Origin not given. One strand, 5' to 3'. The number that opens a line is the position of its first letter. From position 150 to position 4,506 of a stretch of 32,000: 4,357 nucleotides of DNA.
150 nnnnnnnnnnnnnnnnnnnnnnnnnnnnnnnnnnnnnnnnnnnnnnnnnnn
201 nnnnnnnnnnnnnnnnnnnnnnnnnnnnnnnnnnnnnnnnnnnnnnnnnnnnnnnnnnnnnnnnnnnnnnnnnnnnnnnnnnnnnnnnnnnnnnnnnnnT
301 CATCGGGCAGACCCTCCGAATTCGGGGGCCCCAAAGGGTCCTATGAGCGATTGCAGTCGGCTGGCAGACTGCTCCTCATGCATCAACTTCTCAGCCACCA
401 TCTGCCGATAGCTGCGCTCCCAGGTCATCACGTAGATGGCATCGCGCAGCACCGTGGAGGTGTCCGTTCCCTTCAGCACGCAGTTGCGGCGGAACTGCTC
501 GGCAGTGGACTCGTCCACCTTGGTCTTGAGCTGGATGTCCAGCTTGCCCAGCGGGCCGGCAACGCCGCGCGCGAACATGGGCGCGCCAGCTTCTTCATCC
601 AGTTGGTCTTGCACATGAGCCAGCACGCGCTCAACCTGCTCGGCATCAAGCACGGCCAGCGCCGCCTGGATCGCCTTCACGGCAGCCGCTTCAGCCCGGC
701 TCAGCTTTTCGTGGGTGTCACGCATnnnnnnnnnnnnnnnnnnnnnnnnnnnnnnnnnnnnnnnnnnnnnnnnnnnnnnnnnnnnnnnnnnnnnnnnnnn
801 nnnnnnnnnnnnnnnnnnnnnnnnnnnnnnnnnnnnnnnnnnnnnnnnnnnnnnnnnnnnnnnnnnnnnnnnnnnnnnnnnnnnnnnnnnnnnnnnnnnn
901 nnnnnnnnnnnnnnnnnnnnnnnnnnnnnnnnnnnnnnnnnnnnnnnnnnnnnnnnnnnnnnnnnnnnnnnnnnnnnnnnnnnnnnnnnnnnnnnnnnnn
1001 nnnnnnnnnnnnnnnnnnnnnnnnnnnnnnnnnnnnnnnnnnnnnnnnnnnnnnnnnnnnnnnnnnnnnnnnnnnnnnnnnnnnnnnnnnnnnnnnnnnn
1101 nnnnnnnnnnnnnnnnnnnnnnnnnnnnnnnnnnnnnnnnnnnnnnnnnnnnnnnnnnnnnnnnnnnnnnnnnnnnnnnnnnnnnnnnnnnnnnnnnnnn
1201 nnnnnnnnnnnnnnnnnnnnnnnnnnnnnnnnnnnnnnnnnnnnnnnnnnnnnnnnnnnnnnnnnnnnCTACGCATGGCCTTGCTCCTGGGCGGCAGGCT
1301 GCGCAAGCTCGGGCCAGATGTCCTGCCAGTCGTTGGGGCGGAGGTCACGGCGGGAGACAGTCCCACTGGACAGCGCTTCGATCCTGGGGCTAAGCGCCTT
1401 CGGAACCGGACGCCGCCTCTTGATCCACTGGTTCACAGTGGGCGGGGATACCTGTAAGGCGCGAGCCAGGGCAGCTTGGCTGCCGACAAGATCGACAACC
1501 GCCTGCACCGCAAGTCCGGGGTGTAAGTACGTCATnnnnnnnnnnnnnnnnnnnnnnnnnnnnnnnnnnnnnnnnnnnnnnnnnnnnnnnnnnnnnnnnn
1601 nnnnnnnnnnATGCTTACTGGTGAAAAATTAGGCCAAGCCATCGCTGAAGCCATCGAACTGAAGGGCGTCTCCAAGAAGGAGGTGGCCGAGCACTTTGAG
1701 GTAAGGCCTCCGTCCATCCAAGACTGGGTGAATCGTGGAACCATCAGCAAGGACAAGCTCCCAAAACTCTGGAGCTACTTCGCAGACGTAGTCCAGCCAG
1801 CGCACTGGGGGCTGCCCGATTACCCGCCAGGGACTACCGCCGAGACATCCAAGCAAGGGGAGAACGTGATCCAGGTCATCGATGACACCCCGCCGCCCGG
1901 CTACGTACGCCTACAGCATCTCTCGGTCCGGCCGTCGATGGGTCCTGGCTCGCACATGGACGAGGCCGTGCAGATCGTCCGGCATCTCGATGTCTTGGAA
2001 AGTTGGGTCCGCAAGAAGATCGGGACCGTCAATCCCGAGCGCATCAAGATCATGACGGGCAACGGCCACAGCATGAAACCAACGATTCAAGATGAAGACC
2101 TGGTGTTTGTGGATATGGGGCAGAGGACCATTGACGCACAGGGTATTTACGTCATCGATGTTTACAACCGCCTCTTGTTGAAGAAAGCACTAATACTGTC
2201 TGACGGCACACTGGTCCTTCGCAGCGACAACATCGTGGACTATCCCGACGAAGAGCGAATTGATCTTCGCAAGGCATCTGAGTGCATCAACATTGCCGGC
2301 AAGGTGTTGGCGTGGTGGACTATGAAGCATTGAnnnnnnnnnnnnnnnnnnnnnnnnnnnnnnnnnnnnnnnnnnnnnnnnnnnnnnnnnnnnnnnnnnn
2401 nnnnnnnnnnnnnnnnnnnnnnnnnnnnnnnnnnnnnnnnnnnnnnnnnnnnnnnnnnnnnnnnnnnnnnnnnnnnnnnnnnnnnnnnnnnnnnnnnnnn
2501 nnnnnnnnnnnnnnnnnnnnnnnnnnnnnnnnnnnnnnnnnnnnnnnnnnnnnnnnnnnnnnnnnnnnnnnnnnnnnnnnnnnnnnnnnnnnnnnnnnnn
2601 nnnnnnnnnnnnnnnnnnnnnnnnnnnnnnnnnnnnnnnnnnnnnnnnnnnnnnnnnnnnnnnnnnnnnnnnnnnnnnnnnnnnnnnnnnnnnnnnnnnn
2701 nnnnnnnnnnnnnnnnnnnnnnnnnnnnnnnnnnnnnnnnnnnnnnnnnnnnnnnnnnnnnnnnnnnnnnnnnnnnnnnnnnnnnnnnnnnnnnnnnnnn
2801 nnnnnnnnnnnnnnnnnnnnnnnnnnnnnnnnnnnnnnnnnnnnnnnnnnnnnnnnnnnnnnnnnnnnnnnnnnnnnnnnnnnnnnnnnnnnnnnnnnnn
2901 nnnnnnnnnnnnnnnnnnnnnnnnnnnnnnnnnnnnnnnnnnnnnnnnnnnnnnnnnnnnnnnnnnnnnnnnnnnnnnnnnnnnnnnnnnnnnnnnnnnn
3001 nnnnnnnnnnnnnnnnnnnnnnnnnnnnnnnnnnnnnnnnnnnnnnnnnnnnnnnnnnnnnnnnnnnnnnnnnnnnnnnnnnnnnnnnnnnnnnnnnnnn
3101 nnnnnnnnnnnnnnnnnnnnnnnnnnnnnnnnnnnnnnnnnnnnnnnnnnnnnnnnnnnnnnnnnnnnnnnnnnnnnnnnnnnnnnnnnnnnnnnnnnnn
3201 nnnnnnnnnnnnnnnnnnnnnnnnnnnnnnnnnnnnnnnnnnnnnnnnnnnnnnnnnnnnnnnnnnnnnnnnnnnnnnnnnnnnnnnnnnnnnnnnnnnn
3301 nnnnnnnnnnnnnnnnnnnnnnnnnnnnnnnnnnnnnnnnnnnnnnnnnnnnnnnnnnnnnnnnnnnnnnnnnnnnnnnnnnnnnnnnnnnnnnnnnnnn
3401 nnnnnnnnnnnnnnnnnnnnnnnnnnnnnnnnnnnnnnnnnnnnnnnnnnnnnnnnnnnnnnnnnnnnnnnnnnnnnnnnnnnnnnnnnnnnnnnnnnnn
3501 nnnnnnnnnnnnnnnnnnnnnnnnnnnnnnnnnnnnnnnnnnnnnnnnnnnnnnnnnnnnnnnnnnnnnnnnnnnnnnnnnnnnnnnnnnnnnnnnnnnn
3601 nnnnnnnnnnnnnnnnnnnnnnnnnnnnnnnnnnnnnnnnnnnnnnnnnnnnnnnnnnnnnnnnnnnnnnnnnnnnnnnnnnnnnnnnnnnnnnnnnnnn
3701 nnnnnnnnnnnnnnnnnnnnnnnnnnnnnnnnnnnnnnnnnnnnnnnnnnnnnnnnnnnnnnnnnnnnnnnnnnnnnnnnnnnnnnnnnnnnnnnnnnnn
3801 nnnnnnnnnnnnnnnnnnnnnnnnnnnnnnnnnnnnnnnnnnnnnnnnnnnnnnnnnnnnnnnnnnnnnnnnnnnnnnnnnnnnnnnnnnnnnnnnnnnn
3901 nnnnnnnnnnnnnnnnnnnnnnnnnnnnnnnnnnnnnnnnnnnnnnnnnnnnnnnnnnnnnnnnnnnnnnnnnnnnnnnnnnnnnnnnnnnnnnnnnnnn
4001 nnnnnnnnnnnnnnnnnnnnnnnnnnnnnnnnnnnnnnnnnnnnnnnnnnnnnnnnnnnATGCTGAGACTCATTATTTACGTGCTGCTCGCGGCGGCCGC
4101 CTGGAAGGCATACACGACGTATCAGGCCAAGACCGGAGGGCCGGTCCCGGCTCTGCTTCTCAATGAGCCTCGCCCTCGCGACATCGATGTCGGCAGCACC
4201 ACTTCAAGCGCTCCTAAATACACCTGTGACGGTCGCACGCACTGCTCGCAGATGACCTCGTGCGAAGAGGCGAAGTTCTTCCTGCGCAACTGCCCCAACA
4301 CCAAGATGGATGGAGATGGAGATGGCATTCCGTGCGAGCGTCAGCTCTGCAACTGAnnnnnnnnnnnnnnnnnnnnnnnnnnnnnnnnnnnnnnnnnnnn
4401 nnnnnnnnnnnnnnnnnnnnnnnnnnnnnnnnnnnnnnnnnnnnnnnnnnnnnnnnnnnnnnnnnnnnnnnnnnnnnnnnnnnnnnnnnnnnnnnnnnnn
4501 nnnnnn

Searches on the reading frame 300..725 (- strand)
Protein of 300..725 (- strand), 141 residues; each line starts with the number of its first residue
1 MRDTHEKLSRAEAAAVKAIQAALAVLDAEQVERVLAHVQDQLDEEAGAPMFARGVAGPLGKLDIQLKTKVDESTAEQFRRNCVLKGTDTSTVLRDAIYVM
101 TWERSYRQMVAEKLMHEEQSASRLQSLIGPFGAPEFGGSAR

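Call 5: search_protein_families(library=pfam, proteins=[window:300-725:-], max_evalue=0.1)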
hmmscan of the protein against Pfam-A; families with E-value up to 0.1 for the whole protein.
window:300-725:- (141 aa): 0 families

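Call 7: search_protein_families(library=phrogs, proteins=[window:300-725:-], max_evalue=0.1)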
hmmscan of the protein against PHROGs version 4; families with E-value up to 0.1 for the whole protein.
window:300-725:- (141 aa): 1 family
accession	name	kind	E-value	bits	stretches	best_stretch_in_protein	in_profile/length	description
phrog_3323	-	unknown function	0.037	15.4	1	15-47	30-62/90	-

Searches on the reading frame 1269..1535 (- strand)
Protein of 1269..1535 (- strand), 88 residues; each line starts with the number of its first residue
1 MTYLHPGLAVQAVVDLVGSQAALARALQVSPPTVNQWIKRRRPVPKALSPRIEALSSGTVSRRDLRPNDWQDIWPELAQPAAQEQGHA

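Call 5: search_protein_families(library=pfam, proteins=[window:1269-1535:-], max_evalue=0.1)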
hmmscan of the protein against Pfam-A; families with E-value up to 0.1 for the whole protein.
window:1269-1535:- (88 aa): 15 families
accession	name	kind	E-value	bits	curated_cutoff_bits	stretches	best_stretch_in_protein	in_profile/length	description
PF15943.11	YdaS_toxin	-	7.2e-19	67.8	30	1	11-72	2-64/65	Bacterial toxin YdaS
PF14549.12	P22_Cro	-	2e-06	27.9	30.2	1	12-61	4-50/60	DNA-binding transcriptional regulator Cro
PF13384.12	HTH_23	-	0.00012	22.2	24.6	1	13-40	14-40/50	Homeodomain-like domain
PF13518.12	HTH_28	-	0.00014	22.3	25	1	9-41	5-36/52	Helix-turn-helix domain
PF13551.12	HTH_29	-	0.00044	20.7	28.1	1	9-40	4-35/64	Winged helix-turn helix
PF13542.12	HTH_Tnp_ISL3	-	0.00063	19.6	27.4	1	10-41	21-50/51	Helix-turn-helix domain of transposase family ISL3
PF01381.28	HTH_3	-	0.0012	19.3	23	1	19-42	11-34/55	Helix-turn-helix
PF13560.12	HTH_31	-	0.0038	17.9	27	1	19-46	16-43/64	Helix-turn-helix domain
PF13412.12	HTH_24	-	0.004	17.1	21.9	1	19-40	19-40/48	Winged helix-turn-helix DNA-binding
PF01325.25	Fe_dep_repress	-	0.022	15.4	26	1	19-40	24-45/60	Iron dependent repressor, N-terminal DNA binding domain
PF13404.12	HTH_AsnC-type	-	0.048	13.9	27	0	19-39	19-39/42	AsnC-type helix-turn-helix domain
PF12728.13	HTH_17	-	0.055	14.2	27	1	23-41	7-25/51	Helix-turn-helix domain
PF08281.18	Sigma70_r4_2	-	0.074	13.1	25.7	0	19-40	28-49/54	Sigma-70, region 4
PF20432.4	Xre-like-HTH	-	0.083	13.6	25.8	0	8-49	10-51/63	Antitoxin Xre-like helix-turn-helix domain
PF01047.28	MarR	-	0.097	13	24.6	0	19-40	19-40/59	MarR family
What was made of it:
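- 1269..1535 (-): cro-like HTH gene, divergent from cI. Pfam YdaS_toxin 7e-19 and P22_Cro 2e-6 (call 5).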

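Call 7: search_protein_families(library=phrogs, proteins=[window:1269-1535:-], max_evalue=0.1)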
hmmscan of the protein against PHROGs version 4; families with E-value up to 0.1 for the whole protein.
window:1269-1535:- (88 aa): 20 families
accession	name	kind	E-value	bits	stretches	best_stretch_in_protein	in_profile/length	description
phrog_35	-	transcription regulation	1.6e-20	74.9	1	11-85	79-156/181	transcriptional repressor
phrog_3626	-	unknown function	1.3e-06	29.5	1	20-52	28-60/82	-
phrog_409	-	transcription regulation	4.5e-06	28.2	1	11-59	18-64/127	transcriptional regulator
phrog_296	-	integration and excision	7.3e-05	22.6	1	17-55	240-279/626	DNA transposition protein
phrog_7676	-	unknown function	7.4e-05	23.9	1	15-63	15-64/86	-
phrog_2856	-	transcription regulation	0.00015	22.4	1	10-40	52-82/165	transcriptional regulator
phrog_57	-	head and packaging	0.00086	20.2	1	19-47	14-42/199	terminase small subunit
phrog_8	-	transcription regulation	0.002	18.6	1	19-53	91-119/346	transcriptional regulator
phrog_17819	-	unknown function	0.0023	18.7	1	9-43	14-48/60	-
phrog_10248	-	unknown function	0.0025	19.7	1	22-77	19-69/103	-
phrog_25161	-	unknown function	0.0027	18.7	1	15-79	13-73/163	-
phrog_4779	-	transcription regulation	0.0081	17.7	1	17-47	14-45/98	transcriptional regulator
phrog_2104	-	unknown function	0.0084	17.3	1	19-47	54-83/103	-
phrog_1124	-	transcription regulation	0.014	15.9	1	19-51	22-54/177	transcriptional regulator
phrog_15590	-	unknown function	0.019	16.2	1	10-40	56-86/94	-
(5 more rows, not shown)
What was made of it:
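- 1269..1535 (-): PHROG 35, transcriptional repressor (call 7).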

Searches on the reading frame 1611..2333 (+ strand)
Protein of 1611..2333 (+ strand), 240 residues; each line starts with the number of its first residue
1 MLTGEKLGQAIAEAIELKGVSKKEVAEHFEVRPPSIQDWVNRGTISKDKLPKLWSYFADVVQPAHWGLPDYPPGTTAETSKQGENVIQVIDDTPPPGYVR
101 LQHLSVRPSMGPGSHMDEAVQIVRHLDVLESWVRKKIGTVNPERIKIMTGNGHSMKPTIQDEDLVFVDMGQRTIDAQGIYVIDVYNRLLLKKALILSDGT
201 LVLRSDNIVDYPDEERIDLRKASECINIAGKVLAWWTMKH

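Call 5: search_protein_families(library=pfam, proteins=[window:1611-2333:+], max_evalue=0.1)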
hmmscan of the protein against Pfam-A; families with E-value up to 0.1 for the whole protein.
window:1611-2333:+ (240 aa): 5 families
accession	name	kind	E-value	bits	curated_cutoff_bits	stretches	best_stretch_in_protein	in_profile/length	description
PF00717.28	Peptidase_S24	-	1.6e-11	44.3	23.3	1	113-232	11-115/116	Peptidase S24-like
PF15943.11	YdaS_toxin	-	0.0061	16.8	30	1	11-46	1-36/65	Bacterial toxin YdaS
PF01381.28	HTH_3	-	0.012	16.1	23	1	11-53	1-44/55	Helix-turn-helix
PF13744.12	HTH_37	-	0.013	15.7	27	1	6-47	18-58/80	Helix-turn-helix domain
PF12728.13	HTH_17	-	0.028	15.1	27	1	23-45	5-27/51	Helix-turn-helix domain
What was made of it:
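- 1611..2333 (+): CI repressor: N-terminal HTH plus C-terminal S24 domain. Ser154 and Lys191 are present. The hinge reads PSM110-G111PG. Pfam Peptidase_S24 1.6e-11 (call 5).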

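Call 7: search_protein_families(library=phrogs, proteins=[window:1611-2333:+], max_evalue=0.1)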
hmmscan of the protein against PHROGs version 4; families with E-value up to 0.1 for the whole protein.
window:1611-2333:+ (240 aa): 14 families
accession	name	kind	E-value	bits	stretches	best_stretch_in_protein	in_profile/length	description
phrog_4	-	transcription regulation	8.4e-27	95.1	1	6-237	136-337/400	transcriptional repressor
phrog_6201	-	transcription regulation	2.4e-20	73.6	1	122-238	3-117/121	CI-like repressor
phrog_4779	-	transcription regulation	0.00085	20.8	1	9-52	5-48/98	transcriptional regulator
phrog_8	-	transcription regulation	0.0027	18.2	1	6-57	76-128/346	transcriptional regulator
phrog_57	-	head and packaging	0.0031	18.4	1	18-48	11-41/199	terminase small subunit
phrog_4151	-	DNA, RNA and nucleotide metabolism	0.011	16.5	1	10-44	11-45/154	DNA binding protein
phrog_2339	-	DNA, RNA and nucleotide metabolism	0.012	16.6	1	5-55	24-73/98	HTH DNA binding protein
phrog_2328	-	transcription regulation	0.012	16.4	1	7-43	16-52/128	transcriptional repressor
phrog_8008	-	DNA, RNA and nucleotide metabolism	0.013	16.2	1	22-52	17-47/66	DNA binding protein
phrog_1373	-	transcription regulation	0.025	15.6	1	7-41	64-98/166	transcriptional regulator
phrog_8013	-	unknown function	0.03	15.3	1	19-47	176-204/231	-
phrog_7735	-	integration and excision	0.047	15.1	1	20-54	6-40/99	excisionase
phrog_3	-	transcription regulation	0.057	14.2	1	5-56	87-136/430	transcriptional repressor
phrog_4583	-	transcription regulation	0.081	14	0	3-37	7-41/81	transcriptional repressor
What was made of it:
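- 1611..2333 (+): PHROG 4 and 6201 (call 7).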

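Call 28: search_solved_structures(query=window:1611-2330:+, max_evalue=0.01, show_alignments=5)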
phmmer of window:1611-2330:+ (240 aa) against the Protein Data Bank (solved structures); distinct sequences matched with E-value up to 0.01: 0.

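Call 29: search_solved_structures(query=window:1611-2330:+, max_evalue=10, show_alignments=5)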
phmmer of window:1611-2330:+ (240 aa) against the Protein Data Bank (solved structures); distinct sequences matched with E-value up to 10: 5.
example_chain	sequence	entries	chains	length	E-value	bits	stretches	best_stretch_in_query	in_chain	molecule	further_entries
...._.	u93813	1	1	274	0.56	12.7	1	132-176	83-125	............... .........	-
6vck_A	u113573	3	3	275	0.56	12.7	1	132-176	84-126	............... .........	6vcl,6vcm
6d13_A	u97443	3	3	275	0.56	12.7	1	132-176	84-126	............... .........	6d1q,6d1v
4ik0_A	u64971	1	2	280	0.58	12.7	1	132-176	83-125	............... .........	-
4ijz_A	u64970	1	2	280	0.58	12.7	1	132-176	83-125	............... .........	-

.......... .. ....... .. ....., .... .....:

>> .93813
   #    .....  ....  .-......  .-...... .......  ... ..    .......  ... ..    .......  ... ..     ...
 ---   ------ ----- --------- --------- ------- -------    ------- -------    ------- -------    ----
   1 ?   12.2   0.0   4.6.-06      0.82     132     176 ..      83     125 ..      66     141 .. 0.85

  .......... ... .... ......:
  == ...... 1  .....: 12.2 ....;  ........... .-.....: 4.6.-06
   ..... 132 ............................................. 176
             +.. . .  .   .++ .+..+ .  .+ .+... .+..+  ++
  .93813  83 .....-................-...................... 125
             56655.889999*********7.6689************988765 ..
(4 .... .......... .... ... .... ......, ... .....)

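Call 30: find_homologous_proteins(query=window:1611-2330:+, max_evalue=0.00001)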
Query window:1611-2330:+ (240 aa): 196 proteins with E <= 0.00001 among 466 candidates; the best 120 are listed.
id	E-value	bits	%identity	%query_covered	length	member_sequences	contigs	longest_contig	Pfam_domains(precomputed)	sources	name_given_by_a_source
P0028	9.5e-159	544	100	100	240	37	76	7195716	PF00717.29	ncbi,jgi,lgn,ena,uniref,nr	ncbi:peptidase S24-like family protein [Delftia acidovorans]|jgi:phage repressor protein C with HTH 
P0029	1.1e-136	472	98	89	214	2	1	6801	PF00717.29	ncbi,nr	ncbi:MAG: HTH-type transcriptional regulator PrtR [Delftia tsuruhatensis]|nr:MAG: HTH-type transcrip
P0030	1.6e-133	462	83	100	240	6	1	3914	PF00717.29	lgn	-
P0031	2.4e-129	448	81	100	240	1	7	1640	PF00717.29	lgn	-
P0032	9.8e-113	393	71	100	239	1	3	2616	PF00717.29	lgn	-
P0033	4.6e-102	359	97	70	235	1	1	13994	PF12844.14,PF00717.29,PF01381.29,PF13560.13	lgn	-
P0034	1.1e-101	357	97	70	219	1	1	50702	PF00717.29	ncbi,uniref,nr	ncbi:hypothetical protein BFJ72_g14617 [Fusarium proliferatum]|uniref:Multiprotein-bridging factor 1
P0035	2.0e-101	356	73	98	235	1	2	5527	PF12844.14,PF00717.29,PF01381.29,PF13560.13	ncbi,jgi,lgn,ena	-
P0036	3.3e-101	356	73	98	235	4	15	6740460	PF12844.14,PF00717.29,PF01381.29,PF13560.13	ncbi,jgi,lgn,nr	ncbi:helix-turn-helix transcriptional regulator [Delftia sp. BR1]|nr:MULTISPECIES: S24 family peptid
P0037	8.4e-101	354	96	70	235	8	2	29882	PF12844.14,PF00717.29,PF01381.29,PF13560.13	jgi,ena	-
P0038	9.5e-101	354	96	70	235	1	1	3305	PF12844.14,PF00717.29,PF01381.29,PF13560.13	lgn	-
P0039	1.4e-100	354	95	70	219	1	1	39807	PF00717.29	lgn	-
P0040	1.6e-100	353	96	70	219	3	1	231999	PF00717.29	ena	-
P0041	1.8e-100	353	72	98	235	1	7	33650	PF12844.14,PF00717.29,PF01381.29,PF13560.13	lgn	-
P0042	7.6e-100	351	96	70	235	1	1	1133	PF12844.14,PF00717.29,PF01381.29,PF13560.13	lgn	-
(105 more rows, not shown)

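Call 32: search_solved_structures(query=A3, max_evalue=1, show_alignments=5)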
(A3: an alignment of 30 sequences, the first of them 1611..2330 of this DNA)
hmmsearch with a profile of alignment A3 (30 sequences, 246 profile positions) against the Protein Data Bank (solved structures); distinct sequences matched with E-value up to 1: 27.
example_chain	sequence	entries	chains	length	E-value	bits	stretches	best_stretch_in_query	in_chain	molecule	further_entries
2wiu_B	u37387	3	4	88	0.019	18.1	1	10-71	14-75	HTH-TYPE TRANSCRIPTIONAL REGULATOR HIPB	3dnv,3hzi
5k98_B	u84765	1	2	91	0.023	17.9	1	10-68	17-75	Antitoxin HipB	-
4yg4_A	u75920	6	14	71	0.05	16.8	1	11-64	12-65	Antitoxin HipB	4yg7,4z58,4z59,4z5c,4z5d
4yg1_A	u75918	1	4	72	0.05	16.8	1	10-63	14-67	Antitoxin HipB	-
4z5h_A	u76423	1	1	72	0.056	16.6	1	11-64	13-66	Antitoxin HipB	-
1rio_A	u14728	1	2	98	0.1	15.8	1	8-80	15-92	Repressor protein CI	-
3alz_B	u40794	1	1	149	0.1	15.7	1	108-167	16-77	CDw150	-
1lli_A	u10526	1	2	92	0.19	14.8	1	8-76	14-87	PROTEIN (LAMBDA REPRESSOR)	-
1lmb_3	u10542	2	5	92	0.22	14.6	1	8-76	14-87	PROTEIN (LAMBDA REPRESSOR) | LAMBDA REPRESSOR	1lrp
5d50_A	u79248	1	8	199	0.24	14.6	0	6-66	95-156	Repressor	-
7tgh_S2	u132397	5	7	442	0.24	14.5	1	10-133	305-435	NADH dehydrogenase subunit 7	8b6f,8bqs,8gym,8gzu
3bs3_A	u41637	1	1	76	0.28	14.3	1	3-64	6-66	Putative DNA-binding protein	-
3kz3_A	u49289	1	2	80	0.29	14.3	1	7-70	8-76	Repressor protein CI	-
7jvt_C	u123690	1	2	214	0.35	14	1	8-84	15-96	Repressor protein CI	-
3bdn_A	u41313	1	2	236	0.38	13.9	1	9-83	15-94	Lambda Repressor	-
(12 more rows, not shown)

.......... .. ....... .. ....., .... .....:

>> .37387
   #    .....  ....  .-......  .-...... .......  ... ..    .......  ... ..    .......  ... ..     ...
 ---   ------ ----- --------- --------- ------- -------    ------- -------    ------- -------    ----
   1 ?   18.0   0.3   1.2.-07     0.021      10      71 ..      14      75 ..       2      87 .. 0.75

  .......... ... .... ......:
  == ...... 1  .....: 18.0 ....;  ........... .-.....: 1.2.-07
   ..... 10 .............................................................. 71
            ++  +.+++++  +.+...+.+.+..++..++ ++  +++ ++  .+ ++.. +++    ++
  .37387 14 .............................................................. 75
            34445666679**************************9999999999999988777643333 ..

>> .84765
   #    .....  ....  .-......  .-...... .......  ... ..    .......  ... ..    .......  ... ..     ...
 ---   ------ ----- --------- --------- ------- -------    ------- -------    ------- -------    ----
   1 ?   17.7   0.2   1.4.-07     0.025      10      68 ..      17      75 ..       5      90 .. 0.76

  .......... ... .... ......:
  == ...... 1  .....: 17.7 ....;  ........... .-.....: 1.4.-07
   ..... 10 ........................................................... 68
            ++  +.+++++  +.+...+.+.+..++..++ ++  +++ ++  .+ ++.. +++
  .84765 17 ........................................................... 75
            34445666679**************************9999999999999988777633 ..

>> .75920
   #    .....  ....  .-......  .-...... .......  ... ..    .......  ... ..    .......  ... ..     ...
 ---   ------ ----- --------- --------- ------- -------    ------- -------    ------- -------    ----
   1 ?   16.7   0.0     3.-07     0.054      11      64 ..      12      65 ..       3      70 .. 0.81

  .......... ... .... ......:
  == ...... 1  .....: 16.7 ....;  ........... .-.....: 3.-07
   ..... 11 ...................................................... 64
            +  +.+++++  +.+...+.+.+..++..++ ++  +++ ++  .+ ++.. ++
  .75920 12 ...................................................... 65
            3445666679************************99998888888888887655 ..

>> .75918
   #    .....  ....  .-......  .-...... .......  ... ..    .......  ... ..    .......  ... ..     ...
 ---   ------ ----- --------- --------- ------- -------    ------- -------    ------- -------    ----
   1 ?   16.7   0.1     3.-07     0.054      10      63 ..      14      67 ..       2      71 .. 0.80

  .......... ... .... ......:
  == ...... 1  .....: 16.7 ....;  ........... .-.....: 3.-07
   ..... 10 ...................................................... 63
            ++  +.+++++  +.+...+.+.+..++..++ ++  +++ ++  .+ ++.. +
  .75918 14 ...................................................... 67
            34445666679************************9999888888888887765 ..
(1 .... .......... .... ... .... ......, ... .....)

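Call 85: search_dna_similar(query=window:1611-2330:+, collection=phages, mode=protein, max_evalue=1e-10, max_rows=30)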
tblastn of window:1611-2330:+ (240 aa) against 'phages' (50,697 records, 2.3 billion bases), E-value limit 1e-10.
Records with a match: 8; places in all: 8; records where one place covers at least 80% of the query: 4.
Best place of each record, by identity: <60% 8.
By first word of the organism name: Pseudomonas 4; Ralstonia 1; Escherichia 1; Klebsiella 1; Bacteriophage 1.
By host as written in the record: Pseudomonas sp. 1; Pseudomonas sivasensis W-6 1; Pseudomonas aeruginosa PACL 1; Pseudomonas aeruginosa strain 3-38 1; Ralstonia solanacearum 1; Escherichia coli 1; Klebsiella pneumoniae 1; - 1.
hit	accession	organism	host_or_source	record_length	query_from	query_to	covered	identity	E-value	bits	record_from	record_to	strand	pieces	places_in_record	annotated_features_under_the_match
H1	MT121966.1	Pseudomonas phage SC_8_H2H8_2017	Pseudomonas sp.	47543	1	237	99%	32.2%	1e-23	104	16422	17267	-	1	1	none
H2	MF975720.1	Pseudomonas phage VW-6S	Pseudomonas sivasensis W-6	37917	1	218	91%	32.4%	7e-25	108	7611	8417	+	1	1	CI repressor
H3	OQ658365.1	Pseudomonas phage sp.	Pseudomonas aeruginosa PACL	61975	1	239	100%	29.5%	2e-24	106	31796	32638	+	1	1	putative repressor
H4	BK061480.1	Pseudomonas phage vB_PaeS-D14H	Pseudomonas aeruginosa strain 3-38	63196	1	239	100%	29.5%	2e-22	101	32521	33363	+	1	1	CI repressor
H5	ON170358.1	Ralstonia phage YO383_1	Ralstonia solanacearum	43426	94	240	61%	36.9%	2e-20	95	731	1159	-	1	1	record has no annotation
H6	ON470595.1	Escherichia phage vB_EcoS-683R6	Escherichia coli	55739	1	92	38%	50.0%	3e-21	98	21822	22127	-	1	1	Rac prophage repressor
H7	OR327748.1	Klebsiella phage KpF5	Klebsiella pneumoniae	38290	1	78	33%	55.4%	1e-22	102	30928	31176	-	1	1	prophage repressor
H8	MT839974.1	Bacteriophage sp.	human fecal samples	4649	95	206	47%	34.5%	4e-13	74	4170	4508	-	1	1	record has no annotation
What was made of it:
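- Tried and rejected: tblastn of CI against phages found only uncharacterised repressors at 30-37% identity, plus 50-55% matches to the N-terminal HTH region alone (call 85).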

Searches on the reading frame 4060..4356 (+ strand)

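Call 5: search_protein_families(library=pfam, proteins=[window:4060-4356:+], max_evalue=0.1)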
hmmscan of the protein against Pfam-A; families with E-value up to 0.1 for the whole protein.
window:4060-4356:+ (98 aa): 1 family
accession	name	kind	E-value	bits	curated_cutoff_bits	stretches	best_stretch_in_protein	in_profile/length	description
PF05901.16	Excalibur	-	3.4e-12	46.9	22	1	59-93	1-36/36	Excalibur calcium-binding domain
